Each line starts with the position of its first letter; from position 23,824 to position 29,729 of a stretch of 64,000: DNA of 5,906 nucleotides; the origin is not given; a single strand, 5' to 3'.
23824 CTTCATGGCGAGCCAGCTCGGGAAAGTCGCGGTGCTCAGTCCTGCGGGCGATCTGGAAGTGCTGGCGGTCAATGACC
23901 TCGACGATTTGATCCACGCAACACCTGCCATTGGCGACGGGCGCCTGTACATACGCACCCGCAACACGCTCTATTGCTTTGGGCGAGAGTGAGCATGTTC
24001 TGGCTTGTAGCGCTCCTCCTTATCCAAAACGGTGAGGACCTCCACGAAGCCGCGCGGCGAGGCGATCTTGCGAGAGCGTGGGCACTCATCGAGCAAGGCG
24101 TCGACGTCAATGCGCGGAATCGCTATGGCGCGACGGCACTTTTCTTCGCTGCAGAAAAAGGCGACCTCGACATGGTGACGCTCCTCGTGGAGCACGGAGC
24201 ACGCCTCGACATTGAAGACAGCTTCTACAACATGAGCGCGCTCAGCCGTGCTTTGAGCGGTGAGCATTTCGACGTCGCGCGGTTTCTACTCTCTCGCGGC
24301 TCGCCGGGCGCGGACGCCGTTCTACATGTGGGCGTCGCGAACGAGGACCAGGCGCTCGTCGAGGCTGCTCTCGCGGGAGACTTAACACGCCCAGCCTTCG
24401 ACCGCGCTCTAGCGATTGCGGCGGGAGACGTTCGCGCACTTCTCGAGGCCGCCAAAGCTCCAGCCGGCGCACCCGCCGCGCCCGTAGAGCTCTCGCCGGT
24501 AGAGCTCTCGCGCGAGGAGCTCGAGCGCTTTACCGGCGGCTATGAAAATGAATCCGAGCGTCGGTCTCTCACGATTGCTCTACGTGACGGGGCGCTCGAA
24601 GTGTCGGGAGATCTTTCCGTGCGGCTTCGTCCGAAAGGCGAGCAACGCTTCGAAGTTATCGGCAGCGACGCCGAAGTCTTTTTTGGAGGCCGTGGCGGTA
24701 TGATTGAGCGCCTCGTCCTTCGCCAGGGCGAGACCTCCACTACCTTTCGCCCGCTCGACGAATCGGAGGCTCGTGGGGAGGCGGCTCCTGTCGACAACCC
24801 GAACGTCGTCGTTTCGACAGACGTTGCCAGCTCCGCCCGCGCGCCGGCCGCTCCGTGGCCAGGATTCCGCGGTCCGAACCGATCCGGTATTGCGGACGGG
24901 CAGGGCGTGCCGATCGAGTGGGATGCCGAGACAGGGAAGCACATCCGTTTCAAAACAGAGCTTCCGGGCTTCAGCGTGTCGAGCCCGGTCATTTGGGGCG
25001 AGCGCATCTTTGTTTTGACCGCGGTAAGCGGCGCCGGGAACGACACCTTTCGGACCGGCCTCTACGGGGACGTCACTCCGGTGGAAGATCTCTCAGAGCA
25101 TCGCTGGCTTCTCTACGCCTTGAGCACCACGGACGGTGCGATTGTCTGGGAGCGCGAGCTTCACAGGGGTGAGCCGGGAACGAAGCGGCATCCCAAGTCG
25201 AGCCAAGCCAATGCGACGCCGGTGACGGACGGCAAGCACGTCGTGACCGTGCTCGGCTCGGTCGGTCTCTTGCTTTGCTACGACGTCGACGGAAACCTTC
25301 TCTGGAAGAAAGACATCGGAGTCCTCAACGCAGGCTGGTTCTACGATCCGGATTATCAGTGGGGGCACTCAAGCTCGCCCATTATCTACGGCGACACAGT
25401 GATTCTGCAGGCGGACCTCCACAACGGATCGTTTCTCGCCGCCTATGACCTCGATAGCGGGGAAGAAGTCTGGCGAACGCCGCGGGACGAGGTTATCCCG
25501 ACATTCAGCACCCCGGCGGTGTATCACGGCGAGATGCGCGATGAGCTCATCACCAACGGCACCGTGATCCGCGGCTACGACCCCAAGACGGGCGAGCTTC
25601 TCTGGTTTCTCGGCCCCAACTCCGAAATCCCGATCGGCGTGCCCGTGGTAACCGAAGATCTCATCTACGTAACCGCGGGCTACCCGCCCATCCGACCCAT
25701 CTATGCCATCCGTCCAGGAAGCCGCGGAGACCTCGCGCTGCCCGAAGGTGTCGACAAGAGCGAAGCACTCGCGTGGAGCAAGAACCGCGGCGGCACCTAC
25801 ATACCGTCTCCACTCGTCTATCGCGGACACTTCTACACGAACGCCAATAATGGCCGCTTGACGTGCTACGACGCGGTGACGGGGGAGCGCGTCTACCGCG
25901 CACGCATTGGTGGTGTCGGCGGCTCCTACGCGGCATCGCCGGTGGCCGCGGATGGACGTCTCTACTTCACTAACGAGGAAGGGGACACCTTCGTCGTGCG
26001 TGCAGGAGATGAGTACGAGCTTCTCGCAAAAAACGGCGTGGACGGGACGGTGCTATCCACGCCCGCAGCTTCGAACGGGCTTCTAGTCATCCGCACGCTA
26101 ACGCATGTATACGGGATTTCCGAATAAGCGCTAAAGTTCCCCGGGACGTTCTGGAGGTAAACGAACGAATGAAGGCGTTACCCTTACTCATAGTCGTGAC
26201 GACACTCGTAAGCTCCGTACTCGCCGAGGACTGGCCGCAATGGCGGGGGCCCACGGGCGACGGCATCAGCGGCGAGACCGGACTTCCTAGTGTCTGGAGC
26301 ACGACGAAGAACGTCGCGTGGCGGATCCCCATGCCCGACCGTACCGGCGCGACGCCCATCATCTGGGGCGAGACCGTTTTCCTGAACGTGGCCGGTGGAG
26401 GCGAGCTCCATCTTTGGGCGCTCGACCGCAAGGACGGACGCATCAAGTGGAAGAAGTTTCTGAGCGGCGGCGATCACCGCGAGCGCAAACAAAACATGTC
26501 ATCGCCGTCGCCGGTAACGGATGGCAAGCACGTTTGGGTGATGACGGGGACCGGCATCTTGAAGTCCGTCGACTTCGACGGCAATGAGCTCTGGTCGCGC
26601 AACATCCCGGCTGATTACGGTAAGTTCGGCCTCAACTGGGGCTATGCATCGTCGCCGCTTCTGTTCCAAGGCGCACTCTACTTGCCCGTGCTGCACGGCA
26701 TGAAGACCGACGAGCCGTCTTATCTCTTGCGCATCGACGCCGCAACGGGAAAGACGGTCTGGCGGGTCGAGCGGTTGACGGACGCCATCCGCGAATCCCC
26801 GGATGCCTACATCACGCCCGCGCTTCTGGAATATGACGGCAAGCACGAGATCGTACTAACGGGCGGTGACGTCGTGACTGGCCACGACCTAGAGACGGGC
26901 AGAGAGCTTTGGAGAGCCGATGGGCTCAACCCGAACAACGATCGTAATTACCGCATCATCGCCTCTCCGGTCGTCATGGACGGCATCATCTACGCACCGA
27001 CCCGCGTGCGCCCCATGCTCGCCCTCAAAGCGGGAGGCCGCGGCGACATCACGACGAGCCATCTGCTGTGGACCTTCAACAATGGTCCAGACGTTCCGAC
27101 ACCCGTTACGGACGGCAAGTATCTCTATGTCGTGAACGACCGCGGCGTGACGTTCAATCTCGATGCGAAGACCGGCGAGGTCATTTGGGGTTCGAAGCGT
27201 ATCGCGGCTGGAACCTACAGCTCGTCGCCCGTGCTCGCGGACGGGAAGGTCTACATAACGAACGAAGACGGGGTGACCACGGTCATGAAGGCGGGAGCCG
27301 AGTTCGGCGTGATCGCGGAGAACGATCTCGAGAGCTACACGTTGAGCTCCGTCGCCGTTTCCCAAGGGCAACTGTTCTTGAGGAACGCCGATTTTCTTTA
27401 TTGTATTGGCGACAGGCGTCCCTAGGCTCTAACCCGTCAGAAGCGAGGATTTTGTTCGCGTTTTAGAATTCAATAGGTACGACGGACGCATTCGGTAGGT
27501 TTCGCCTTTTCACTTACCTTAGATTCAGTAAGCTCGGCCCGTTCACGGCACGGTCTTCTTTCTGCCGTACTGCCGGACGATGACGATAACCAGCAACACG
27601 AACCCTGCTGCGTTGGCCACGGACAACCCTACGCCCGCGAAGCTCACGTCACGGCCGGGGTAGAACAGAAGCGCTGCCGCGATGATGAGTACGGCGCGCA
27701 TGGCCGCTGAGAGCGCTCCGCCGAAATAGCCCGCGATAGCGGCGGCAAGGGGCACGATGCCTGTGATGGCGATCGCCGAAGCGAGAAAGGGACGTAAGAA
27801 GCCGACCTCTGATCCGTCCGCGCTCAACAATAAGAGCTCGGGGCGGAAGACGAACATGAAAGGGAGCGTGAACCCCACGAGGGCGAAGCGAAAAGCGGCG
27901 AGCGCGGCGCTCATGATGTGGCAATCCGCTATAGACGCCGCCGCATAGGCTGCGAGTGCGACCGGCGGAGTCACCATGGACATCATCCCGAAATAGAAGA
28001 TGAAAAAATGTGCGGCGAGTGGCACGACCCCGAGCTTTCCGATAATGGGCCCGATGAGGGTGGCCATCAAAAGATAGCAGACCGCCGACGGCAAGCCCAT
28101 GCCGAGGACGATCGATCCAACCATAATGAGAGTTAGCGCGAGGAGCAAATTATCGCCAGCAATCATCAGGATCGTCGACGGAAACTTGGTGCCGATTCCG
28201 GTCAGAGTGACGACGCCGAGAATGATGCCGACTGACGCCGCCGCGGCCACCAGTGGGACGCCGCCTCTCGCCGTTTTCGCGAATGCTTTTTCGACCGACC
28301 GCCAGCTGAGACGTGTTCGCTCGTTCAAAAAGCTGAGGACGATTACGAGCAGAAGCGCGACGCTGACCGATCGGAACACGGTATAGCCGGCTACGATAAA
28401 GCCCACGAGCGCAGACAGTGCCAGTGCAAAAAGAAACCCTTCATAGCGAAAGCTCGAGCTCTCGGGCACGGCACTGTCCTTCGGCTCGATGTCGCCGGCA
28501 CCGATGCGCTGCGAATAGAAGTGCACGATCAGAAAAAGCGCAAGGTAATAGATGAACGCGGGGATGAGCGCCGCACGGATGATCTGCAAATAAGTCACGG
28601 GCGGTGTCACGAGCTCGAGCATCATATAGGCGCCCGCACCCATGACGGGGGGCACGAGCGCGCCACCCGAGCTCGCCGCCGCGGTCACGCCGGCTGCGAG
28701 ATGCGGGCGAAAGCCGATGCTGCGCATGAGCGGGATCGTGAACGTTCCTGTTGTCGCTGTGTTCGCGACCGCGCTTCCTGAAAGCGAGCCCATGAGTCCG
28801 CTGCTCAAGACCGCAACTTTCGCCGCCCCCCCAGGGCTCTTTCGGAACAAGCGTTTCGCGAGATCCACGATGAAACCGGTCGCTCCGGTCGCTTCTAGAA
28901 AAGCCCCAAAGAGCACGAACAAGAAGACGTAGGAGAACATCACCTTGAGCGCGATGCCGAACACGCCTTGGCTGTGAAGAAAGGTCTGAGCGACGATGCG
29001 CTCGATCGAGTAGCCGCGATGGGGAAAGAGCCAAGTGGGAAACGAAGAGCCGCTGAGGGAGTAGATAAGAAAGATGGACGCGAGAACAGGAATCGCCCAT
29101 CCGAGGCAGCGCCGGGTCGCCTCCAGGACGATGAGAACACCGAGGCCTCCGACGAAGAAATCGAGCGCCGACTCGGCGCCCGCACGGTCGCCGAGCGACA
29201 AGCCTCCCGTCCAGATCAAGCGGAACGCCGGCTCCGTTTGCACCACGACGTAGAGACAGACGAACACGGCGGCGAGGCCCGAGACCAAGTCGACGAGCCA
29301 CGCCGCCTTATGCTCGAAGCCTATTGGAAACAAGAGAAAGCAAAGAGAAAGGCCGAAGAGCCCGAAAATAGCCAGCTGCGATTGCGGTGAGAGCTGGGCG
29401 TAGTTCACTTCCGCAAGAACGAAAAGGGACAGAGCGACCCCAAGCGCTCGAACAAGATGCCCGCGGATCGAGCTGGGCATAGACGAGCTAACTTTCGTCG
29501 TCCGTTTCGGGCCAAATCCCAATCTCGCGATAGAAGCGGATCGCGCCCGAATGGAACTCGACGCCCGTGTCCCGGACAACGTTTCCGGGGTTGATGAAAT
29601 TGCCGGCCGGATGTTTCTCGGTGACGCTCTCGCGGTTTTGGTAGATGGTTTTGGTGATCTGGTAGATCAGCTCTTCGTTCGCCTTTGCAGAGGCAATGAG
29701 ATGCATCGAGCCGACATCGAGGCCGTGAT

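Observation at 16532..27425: Divergent operon pair encoding six paralogous secreted PQQ-like beta-propellers plus one cytoplasmic Fe-alcohol dehydrogenase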

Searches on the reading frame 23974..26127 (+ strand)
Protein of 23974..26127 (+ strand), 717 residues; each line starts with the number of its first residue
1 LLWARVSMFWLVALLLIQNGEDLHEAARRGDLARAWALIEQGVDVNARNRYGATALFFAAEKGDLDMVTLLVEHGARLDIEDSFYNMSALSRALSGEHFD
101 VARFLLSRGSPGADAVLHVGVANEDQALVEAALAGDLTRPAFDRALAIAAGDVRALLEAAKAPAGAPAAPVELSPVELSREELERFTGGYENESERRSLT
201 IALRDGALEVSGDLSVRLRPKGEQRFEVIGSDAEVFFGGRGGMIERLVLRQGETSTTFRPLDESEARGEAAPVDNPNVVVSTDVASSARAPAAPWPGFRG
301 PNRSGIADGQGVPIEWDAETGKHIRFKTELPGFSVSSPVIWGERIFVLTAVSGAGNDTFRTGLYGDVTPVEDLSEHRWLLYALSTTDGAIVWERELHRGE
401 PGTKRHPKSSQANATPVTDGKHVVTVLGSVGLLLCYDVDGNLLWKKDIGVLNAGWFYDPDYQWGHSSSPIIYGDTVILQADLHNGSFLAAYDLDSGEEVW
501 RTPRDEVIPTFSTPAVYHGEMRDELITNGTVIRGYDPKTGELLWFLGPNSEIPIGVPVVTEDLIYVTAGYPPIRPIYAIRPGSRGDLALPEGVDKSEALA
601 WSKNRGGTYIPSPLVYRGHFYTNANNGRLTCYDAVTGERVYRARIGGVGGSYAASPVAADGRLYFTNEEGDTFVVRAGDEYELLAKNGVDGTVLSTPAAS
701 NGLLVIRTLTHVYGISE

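Call 3: search_protein_families(library=pfam, proteins=[window:23974-26127:+], max_evalue=0.01)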
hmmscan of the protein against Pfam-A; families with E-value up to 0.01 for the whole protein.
window:23974-26127:+ (717 aa): 9 families
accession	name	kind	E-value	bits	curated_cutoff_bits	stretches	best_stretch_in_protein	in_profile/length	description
PF13360.13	PQQ_2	-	5.7e-24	85.5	27.6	2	380-544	5-142/233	Outer membrane protein assembly factor BamB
PF12796.13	Ank_2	-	1e-14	55.3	27.3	1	23-109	1-83/90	Ankyrin repeats (3 copies)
PF13637.12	Ank_4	-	1.2e-13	51.3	22.7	2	23-72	1-50/50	Ankyrin repeats (many copies)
PF00023.36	Ank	-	9.2e-13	48.1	21.1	1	51-82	1-32/33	Ankyrin repeat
PF13857.12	Ank_5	-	1.1e-07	32.4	27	1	38-86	1-50/56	Ankyrin repeats (many copies)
PF13570.13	Beta-prop_ACSF4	-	1.2e-07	31.9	133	0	599-706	83-190/329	Beta-alanine-activating enzyme, beta-propeller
PF13606.12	Ank_3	-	2.2e-07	31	22.3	0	51-79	1-29/30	Ankyrin repeat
PF01011.28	PQQ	-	6.7e-06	25.5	26.7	0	413-518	479-588/595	Glucose/ethanol/alcohol dehydrogenase, beta-propeller domain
PF25293.1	Beta-prop_EMC1_N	-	0.001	19.2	34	0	379-448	86-147/219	EMC1 N-terminal beta-propeller domain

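Call 4: search_protein_families(library=ncbifam, proteins=[window:23974-26127:+], max_evalue=0.01)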
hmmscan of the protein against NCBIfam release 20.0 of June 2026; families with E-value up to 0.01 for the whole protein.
window:23974-26127:+ (717 aa): 7 families
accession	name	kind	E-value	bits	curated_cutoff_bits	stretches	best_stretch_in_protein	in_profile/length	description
TIGR03300.1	assembly_YfgL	equivalog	1.8e-13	49.9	285.2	1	612-709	60-153/377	outer membrane protein assembly factor BamB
NF008351.0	PRK11138.1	equivalog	7.1e-08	31.3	423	1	613-708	65-167/394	outer membrane protein assembly factor BamB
NF043029.1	T4SS_AnkY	equivalog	2.7e-07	29.4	600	1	23-84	462-523/543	Dot/Icm T4SS effector AnkY/LegA9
TIGR03075.1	PQQ_enz_alc_DH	subfamily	3.1e-06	26.1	480.05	0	446-503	42-96/530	PQQ-dependent dehydrogenase, methanol/ethanol family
NF041931.2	MzaA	equivalog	1.6e-05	24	800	1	26-114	9-96/726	MZA anti-phage system associated sigma-70 family RNA polymerase sigma factor MzaA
NF043023.1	T4SS_AnkH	equivalog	0.00027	19.8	600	1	35-77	48-90/467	Dot/Icm T4SS effector AnkH/LegA3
TIGR04528.1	acido_non_PQQ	subfamily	0.0012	17.7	650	0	439-524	121-198/493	acido-empty-quinoprotein group A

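Call 65: search_protein_families(library=padloc, proteins=[window:23995-26127:+], max_evalue=0.001)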
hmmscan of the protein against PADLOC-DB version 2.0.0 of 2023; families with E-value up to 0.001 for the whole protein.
window:23995-26127:+ (710 aa): 1 family
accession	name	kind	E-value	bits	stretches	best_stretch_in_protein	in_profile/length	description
PDLC04783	PDC-M72A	-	1.3e-10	39.2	1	18-103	236-320/392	-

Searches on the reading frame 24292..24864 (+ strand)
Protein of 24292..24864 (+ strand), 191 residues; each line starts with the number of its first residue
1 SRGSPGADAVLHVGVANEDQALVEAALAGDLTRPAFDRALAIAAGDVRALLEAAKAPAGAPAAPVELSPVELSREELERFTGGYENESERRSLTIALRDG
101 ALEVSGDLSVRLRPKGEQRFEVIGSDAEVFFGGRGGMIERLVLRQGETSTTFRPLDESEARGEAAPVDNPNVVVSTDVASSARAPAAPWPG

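Call 31: search_protein_families(library=pfam, proteins=[window:24292-24864:+], max_evalue=10)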
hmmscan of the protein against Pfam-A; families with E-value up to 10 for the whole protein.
window:24292-24864:+ (191 aa): 1 family
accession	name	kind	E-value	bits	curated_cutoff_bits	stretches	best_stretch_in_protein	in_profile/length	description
PF11954.13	DUF3471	-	0.046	14.6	29.3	1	71-110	6-44/103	Domain of unknown function (DUF3471)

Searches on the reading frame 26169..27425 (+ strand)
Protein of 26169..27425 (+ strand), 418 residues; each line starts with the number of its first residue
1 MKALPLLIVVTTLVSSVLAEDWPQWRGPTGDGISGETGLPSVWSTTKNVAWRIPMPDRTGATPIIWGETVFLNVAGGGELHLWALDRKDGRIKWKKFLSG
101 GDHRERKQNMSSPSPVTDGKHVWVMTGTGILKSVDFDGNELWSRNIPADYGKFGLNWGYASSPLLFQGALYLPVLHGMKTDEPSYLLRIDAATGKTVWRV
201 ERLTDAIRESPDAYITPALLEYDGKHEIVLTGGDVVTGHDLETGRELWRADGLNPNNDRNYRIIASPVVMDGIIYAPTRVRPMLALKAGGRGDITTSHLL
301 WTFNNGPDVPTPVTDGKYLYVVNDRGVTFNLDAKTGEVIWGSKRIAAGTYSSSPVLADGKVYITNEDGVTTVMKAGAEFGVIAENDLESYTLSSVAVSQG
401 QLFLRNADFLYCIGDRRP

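Call 3: search_protein_families(library=pfam, proteins=[window:26169-27425:+], max_evalue=0.01)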
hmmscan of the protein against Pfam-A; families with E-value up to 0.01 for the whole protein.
window:26169-27425:+ (418 aa): 4 families
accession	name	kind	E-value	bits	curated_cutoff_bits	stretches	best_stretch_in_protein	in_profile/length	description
PF13360.13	PQQ_2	-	1.8e-28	100.2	27.6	3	45-149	51-149/233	Outer membrane protein assembly factor BamB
PF13570.13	Beta-prop_ACSF4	-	6.5e-08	32.8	133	1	186-398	31-223/329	Beta-alanine-activating enzyme, beta-propeller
PF01011.28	PQQ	-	5.7e-07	29.1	26.7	0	311-346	52-87/595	Glucose/ethanol/alcohol dehydrogenase, beta-propeller domain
PF25293.1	Beta-prop_EMC1_N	-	9.9e-07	29.1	34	0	41-148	45-149/219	EMC1 N-terminal beta-propeller domain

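Call 4: search_protein_families(library=ncbifam, proteins=[window:26169-27425:+], max_evalue=0.01)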
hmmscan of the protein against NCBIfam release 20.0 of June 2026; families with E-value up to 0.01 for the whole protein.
window:26169-27425:+ (418 aa): 6 families
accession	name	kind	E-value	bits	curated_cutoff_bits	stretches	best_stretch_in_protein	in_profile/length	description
TIGR03300.1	assembly_YfgL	equivalog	3.4e-14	52.3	285.2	1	108-403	54-324/377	outer membrane protein assembly factor BamB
NF008351.0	PRK11138.1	equivalog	5.7e-11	41.5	423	1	111-403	61-339/394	outer membrane protein assembly factor BamB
TIGR03075.1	PQQ_enz_alc_DH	subfamily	4.6e-10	38.7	480.05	1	265-383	63-181/530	PQQ-dependent dehydrogenase, methanol/ethanol family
TIGR04528.1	acido_non_PQQ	subfamily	3.9e-09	35.8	650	0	65-142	100-177/493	acido-empty-quinoprotein group A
NF053615.1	SerThrKinAfsKStmc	equivalog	1.2e-07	30.8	1300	2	223-412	529-718/809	protein serine/threonine kinase AfsK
NF041516.1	PA2928_fam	subfamily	0.0017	17.8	70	0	185-253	70-130/376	PA2928 family protein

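Call 11: search_solved_structures(query=window:26169-27425:+, max_evalue=0.01)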
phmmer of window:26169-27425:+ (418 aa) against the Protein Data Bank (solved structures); distinct sequences matched with E-value up to 0.01: 5.
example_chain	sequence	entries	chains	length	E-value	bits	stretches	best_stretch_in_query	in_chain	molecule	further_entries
7cqy_A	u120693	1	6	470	8.8e-07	31.1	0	265-375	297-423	Tetrathionate hydrolase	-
6l8a_A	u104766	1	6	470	9.5e-07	31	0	265-375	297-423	Tetrathionate hydrolase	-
4mh1_A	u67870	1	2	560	6.3e-05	25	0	299-344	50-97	Sorbose dehydrogenase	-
7evf_AA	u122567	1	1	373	0.00011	24.2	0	267-397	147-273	PQQ_3 domain-containing protein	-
2yms_A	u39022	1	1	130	0.00057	21.9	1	267-371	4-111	OUTER MEMBRANE PROTEIN ASSEMBLY FACTOR BAMB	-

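Call 65: search_protein_families(library=padloc, proteins=[window:26169-27425:+], max_evalue=0.001)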
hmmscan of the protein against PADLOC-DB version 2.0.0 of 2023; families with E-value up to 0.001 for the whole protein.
window:26169-27425:+ (418 aa): 0 families

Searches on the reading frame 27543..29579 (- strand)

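Call 6: search_protein_families(library=pfam, proteins=[window:27543-29579:-], max_evalue=0.001)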
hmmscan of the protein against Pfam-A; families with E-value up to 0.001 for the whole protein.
window:27543-29579:- (678 aa): 1 family
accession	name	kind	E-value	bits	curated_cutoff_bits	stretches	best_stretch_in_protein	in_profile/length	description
PF06808.19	DctM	-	2.1e-81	274.3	23.8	1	146-586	1-408/413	Tripartite ATP-independent periplasmic transporter, DctM component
